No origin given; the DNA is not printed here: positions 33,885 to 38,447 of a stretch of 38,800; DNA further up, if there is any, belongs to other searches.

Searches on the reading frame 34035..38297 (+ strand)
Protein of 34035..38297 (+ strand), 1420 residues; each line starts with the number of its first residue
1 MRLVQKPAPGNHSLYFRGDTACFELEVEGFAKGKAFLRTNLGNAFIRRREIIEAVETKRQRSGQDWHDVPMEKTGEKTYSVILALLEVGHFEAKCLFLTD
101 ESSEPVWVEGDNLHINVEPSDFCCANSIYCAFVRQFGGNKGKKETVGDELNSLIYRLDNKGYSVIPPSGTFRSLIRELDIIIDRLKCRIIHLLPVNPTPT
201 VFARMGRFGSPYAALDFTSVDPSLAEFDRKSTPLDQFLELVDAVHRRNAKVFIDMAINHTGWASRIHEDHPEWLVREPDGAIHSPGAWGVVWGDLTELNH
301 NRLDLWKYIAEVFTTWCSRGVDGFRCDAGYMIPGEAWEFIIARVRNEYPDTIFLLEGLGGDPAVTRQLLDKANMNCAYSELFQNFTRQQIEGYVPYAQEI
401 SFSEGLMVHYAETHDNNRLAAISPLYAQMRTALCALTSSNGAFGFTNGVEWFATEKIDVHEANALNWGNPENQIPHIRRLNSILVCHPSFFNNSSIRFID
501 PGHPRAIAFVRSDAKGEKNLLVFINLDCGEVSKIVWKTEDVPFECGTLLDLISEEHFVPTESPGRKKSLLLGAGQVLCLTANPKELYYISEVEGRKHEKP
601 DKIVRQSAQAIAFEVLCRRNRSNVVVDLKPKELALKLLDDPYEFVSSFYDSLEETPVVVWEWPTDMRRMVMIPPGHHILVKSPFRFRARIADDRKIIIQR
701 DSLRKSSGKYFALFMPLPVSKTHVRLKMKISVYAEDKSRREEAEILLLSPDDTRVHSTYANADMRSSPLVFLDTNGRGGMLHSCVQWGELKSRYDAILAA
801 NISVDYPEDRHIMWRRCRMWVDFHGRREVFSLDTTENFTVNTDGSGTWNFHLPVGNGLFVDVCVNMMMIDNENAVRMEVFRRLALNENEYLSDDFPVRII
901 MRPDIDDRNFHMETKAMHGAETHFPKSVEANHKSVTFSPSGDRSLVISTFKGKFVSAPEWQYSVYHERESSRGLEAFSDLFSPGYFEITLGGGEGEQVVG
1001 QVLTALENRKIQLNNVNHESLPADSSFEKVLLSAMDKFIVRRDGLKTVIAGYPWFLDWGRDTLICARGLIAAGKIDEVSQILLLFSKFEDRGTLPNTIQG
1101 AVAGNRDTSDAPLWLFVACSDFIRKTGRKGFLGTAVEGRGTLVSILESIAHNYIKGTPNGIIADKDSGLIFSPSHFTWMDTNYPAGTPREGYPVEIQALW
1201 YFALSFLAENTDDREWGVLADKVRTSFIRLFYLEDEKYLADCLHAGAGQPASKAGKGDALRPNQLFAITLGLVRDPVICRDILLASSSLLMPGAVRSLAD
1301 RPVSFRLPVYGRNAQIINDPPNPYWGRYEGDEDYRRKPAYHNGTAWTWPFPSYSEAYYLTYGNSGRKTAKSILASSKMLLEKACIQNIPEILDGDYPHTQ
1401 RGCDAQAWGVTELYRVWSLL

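Call 86: search_protein_families(library=pfam, proteins=[window:34035-38297:+], max_evalue=0.0001)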
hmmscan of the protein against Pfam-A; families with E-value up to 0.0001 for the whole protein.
window:34035-38297:+ (1420 aa): 4 families
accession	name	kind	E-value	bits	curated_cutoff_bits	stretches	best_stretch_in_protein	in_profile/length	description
PF06202.20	GDE_C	-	5.2e-63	213.6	21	1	1035-1415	3-367/367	Amylo-alpha-1,6-glucosidase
PF12439.13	GDE_N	-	4.2e-23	82.4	27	1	771-994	3-216/219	Glycogen debranching enzyme N terminal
PF00128.31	Alpha-amylase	-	7.7e-09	35.7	22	1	169-332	16-193/446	Alpha amylase, catalytic domain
PF14871.12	GHL6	-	2.9e-07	31.2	35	1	232-284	42-90/132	Hypothetical glycosyl hydrolase 6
